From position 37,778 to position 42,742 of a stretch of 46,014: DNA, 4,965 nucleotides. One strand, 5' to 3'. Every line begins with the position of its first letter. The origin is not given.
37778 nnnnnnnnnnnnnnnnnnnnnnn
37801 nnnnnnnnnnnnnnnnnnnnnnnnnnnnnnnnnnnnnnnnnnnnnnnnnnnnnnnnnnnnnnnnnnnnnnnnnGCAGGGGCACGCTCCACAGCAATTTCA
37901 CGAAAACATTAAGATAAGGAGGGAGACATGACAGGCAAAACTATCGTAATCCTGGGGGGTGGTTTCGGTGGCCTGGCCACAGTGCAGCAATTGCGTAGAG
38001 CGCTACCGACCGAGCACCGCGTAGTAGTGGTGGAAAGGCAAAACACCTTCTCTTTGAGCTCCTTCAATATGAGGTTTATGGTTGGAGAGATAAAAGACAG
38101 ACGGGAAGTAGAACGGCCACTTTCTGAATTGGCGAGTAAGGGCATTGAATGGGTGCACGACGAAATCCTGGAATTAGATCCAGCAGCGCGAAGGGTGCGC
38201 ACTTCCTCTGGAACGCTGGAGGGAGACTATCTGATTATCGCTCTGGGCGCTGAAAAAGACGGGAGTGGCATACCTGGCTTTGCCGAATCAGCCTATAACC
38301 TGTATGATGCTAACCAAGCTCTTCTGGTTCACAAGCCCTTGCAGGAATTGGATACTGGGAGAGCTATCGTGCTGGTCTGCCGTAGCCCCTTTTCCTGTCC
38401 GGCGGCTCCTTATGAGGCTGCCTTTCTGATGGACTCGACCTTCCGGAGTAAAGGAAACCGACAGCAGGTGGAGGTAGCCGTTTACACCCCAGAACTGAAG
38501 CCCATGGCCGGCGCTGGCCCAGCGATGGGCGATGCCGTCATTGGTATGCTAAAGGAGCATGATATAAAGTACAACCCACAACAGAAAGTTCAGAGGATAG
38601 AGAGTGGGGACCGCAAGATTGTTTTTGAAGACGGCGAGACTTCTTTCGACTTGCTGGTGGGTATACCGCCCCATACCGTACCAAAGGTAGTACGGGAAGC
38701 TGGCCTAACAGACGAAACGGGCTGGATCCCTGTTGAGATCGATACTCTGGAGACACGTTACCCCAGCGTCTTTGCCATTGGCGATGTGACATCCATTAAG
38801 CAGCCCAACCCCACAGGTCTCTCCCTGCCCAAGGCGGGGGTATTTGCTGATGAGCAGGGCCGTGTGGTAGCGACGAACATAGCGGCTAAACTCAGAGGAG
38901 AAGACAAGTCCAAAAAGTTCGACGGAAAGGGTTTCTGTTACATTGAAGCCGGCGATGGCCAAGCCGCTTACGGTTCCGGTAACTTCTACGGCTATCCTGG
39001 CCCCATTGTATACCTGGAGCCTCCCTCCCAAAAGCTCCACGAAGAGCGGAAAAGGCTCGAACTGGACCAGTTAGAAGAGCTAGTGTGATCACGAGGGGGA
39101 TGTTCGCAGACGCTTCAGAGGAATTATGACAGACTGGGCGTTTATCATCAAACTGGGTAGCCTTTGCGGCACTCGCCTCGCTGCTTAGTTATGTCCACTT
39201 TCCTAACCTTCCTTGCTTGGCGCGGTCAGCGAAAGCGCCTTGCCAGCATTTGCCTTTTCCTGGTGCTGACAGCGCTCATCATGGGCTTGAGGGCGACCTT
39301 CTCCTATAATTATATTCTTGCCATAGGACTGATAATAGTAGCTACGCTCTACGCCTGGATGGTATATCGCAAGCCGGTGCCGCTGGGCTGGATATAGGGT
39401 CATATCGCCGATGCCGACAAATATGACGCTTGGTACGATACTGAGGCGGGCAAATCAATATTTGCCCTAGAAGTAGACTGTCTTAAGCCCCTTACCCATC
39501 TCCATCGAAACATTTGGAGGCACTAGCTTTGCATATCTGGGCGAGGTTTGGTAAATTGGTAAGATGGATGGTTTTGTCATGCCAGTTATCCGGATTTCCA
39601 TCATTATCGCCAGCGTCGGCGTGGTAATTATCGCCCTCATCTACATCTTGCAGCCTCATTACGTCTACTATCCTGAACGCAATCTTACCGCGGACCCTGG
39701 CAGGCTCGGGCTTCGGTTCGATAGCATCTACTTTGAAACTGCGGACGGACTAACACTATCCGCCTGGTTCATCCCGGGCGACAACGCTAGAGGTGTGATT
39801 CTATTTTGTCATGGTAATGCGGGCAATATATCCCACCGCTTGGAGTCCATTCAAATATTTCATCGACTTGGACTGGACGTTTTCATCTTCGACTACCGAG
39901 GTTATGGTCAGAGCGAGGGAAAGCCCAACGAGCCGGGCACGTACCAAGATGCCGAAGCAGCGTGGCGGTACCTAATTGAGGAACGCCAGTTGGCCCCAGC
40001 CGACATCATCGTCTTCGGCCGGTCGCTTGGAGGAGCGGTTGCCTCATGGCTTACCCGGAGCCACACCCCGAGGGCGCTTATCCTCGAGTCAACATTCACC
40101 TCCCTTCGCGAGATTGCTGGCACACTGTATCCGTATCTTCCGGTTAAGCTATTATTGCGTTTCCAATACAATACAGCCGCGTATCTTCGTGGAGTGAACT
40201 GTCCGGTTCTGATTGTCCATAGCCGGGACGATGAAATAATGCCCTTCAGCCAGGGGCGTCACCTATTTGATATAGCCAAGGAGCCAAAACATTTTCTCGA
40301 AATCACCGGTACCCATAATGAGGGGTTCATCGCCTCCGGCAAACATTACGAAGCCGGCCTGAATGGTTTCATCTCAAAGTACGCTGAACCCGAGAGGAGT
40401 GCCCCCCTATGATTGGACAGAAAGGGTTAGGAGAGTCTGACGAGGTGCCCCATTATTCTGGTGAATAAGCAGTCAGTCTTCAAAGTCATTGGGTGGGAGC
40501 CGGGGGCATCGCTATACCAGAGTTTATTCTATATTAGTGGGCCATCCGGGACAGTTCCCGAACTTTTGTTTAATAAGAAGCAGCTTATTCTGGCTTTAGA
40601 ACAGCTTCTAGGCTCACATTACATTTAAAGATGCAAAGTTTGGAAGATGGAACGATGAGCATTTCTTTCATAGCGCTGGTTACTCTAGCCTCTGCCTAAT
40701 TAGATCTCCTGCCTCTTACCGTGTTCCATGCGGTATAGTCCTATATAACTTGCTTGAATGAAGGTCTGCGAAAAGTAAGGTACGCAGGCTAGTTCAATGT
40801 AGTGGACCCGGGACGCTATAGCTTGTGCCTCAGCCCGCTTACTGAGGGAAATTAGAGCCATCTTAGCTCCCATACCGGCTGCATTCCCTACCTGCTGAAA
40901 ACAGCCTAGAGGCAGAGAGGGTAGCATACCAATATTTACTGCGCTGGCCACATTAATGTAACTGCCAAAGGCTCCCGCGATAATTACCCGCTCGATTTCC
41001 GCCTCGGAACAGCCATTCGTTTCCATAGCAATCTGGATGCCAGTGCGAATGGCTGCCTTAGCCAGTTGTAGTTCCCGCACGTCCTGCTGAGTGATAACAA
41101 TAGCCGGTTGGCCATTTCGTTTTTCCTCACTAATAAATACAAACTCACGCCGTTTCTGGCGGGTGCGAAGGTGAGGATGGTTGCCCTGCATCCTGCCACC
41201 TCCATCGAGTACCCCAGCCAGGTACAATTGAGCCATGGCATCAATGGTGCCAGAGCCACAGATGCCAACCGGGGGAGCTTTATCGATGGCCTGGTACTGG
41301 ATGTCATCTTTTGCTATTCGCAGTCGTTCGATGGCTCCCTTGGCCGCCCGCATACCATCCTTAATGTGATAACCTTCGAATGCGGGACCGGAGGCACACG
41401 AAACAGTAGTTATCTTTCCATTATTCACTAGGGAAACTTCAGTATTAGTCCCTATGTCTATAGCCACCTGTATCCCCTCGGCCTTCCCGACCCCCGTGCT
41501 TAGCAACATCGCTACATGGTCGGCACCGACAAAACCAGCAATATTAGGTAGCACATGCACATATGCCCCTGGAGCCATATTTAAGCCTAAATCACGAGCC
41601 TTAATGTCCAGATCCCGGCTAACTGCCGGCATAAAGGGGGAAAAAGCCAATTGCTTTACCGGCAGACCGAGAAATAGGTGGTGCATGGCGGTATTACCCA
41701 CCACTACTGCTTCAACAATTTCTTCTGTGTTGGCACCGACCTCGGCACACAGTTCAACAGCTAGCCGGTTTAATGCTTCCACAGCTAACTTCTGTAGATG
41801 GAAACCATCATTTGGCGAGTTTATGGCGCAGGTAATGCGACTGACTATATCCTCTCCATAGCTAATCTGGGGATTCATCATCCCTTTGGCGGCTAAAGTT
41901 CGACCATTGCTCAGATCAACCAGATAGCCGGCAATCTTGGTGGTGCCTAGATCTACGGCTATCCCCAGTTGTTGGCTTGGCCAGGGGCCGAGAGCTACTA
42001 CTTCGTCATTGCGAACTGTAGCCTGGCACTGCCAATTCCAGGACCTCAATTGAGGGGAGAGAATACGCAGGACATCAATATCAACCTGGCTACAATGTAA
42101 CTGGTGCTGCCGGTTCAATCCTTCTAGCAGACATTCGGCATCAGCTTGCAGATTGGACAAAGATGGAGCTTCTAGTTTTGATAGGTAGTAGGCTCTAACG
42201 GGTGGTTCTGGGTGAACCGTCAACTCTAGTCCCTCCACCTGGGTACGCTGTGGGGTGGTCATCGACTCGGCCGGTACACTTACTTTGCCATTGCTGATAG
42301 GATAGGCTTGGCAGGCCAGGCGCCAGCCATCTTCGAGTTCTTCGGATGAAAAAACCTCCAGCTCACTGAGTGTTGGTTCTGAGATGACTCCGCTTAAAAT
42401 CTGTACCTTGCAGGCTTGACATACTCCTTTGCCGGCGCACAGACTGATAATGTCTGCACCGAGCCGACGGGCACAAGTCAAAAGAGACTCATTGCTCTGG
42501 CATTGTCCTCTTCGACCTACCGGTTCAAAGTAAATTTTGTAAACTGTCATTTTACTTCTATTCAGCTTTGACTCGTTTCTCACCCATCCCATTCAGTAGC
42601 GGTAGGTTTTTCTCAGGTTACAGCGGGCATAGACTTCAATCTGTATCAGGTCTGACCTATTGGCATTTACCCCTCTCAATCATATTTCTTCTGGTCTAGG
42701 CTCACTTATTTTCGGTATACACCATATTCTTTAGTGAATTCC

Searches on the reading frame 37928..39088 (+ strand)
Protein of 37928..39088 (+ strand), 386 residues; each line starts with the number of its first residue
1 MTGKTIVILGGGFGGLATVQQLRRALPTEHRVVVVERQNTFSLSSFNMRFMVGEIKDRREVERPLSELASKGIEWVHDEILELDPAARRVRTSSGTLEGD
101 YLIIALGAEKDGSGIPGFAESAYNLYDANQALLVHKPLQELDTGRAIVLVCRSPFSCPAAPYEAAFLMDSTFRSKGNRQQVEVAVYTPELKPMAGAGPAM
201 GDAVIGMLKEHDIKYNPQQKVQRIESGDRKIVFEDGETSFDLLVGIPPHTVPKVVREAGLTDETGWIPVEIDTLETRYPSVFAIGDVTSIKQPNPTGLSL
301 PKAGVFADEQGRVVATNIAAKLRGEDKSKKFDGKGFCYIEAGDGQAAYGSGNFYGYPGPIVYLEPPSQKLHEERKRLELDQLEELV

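Call 3: search_protein_families(library=pfam, proteins=[window:37928-39088:+], max_evalue=0.01)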
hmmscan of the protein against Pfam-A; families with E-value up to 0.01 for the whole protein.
window:37928-39088:+ (386 aa): 6 families
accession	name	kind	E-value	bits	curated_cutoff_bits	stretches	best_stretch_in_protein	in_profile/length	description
PF07992.20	Pyr_redox_2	-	1.8e-24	87.1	26.1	1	5-292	2-278/291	Pyridine nucleotide-disulphide oxidoreductase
PF21706.3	FCSD_central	-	4.3e-06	27.2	27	1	133-183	3-54/116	Sulfide dehydrogenase [flavocytochrome c] flavoprotein chain, central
PF13450.12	NAD_binding_8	-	7.4e-05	23.4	21.9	1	8-47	1-37/68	NAD(P)-binding Rossmann-like domain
PF01266.30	DAO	-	0.00016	21.8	27.9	1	6-82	2-76/353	FAD dependent oxidoreductase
PF00070.33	Pyr_redox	-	0.00025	22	22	0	180-235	24-81/82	Pyridine nucleotide-disulphide oxidoreductase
PF13454.12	NAD_binding_9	-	0.0064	16.9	21.8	0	7-39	1-34/155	FAD-NAD(P)-binding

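Call 4: search_protein_families(library=ncbifam, proteins=[window:37928-39088:+], max_evalue=0.01)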
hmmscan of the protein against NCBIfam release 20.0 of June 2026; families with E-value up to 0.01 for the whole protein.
window:37928-39088:+ (386 aa): 19 families
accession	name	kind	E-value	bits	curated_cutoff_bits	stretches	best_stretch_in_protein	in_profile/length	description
NF049943.1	SQR_III_seleno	exception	2.1e-60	204.7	525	1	4-347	1-341/406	type III sulfide quinone reductase, selenoprotein subtype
TIGR03169.1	Nterm_to_SelD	hypoth_equivalog_domain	9.6e-21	74.5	310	1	6-331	2-319/365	pyridine nucleotide-disulfide oxidoreductase family protein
TIGR03385.1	CoA_CoA_reduc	equivalog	7.3e-16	58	578.8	2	200-321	193-316/439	CoA-disulfide reductase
NF010037.0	PRK13512.1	equivalog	6.5e-12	45.1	394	1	200-289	191-280/438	CoA-disulfide reductase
NF007123.0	PRK09564.1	equivalog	2.2e-09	36.5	458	1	5-321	2-317/444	CoA-disulfide reductase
TIGR01317.1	GOGAT_sm_gam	subfamily_domain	1.5e-05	24.1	447.7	1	2-82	142-217/485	glutamate synthase small subunit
TIGR01350.1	lipoamide_DH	equivalog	1.7e-05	23.7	408.8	1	198-320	211-331/461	dihydrolipoyl dehydrogenase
NF040477.1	chlor_oxi_RclA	equivalog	4.8e-05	22.2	740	0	200-289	201-295/441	reactive chlorine resistance oxidoreductase RclA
NF042949.2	3PPDioc_HcaD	equivalog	6.6e-05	21.8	450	0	179-294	164-282/386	3-phenylpropionate/cinnamic acid dioxygenase ferredoxin--NAD(+) reductase subunit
TIGR02053.1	MerA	equivalog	0.00015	20.9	454.45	1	101-319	132-329/465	mercury(II) reductase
NF009410.0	PRK12771.1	subfamily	0.00065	18.4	516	0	2-81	137-211/566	NAD(P)-binding protein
TIGR01292.1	TRX_reduct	equivalog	0.00083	18.2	343.45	0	244-289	234-276/300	thioredoxin-disulfide reductase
TIGR04369.1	fusion_not_SelD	hypoth_equivalog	0.00098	17.4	700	0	262-326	225-284/701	oxidoreductase/SelD-related fusion protein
NF005572.0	PRK07251.1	equivalog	0.0018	17.1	537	0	194-292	194-297/438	FAD-containing oxidoreductase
TIGR03143.1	AhpF_homolog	hypoth_equivalog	0.0019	16.9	687.65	0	7-120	8-124/555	putative alkyl hydroperoxide reductase F subunit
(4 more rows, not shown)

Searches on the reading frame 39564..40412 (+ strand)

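Call 75: search_protein_families(library=pfam, proteins=[window:39564-40412:+], max_evalue=0.00001)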
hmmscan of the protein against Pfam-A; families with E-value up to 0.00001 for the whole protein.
window:39564-40412:+ (282 aa): 4 families
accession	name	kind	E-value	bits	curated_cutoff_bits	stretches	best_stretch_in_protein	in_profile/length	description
PF12146.15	Hydrolase_4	-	1.1e-16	61.4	27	1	74-183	2-115/239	Serine aminopeptidase, S33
PF00561.26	Abhydrolase_1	-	1.6e-13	51.4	25.8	1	78-183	2-111/245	alpha/beta hydrolase fold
PF12697.13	Abhydrolase_6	-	1.3e-08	36.2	26.3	1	79-183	1-100/217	Alpha/beta hydrolase family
PF00326.27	Peptidase_S9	-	3.4e-08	33.7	22.6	1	96-241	7-173/213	Prolyl oligopeptidase family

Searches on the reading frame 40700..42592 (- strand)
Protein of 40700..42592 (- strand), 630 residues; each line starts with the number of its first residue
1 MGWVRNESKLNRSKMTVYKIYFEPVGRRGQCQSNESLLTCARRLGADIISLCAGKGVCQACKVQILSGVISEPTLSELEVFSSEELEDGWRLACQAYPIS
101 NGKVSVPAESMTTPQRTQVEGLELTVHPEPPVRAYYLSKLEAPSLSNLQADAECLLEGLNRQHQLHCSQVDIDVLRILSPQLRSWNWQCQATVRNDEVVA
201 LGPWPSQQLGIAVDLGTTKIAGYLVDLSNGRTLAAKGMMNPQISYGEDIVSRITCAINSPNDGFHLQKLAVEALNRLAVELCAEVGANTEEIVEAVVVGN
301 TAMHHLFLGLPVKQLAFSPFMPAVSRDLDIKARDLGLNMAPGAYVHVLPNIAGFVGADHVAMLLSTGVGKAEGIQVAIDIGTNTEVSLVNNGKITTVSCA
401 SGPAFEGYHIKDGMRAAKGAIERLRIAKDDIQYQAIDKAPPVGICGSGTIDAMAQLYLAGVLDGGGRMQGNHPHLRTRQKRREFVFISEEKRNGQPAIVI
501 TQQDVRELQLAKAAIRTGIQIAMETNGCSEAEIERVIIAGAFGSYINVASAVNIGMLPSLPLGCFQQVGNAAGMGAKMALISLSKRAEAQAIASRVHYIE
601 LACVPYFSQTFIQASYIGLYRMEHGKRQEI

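Call 54: search_protein_families(library=ncbifam, proteins=[window:40700-42592:-], max_evalue=1e-10)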
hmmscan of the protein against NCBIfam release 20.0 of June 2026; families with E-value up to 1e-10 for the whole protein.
window:40700-42592:- (630 aa): 2 families
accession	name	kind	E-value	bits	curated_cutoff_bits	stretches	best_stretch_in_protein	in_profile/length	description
NF040756.1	corr_regen_AcsV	exception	1.4e-119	400.3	800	1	19-617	1-623/632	corrinoid activation/regeneration protein AcsV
TIGR04270.1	Rama_corrin_act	subfamily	1.5e-39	135.7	500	1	210-613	2-412/534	methylamine methyltransferase corrinoid protein reductive activase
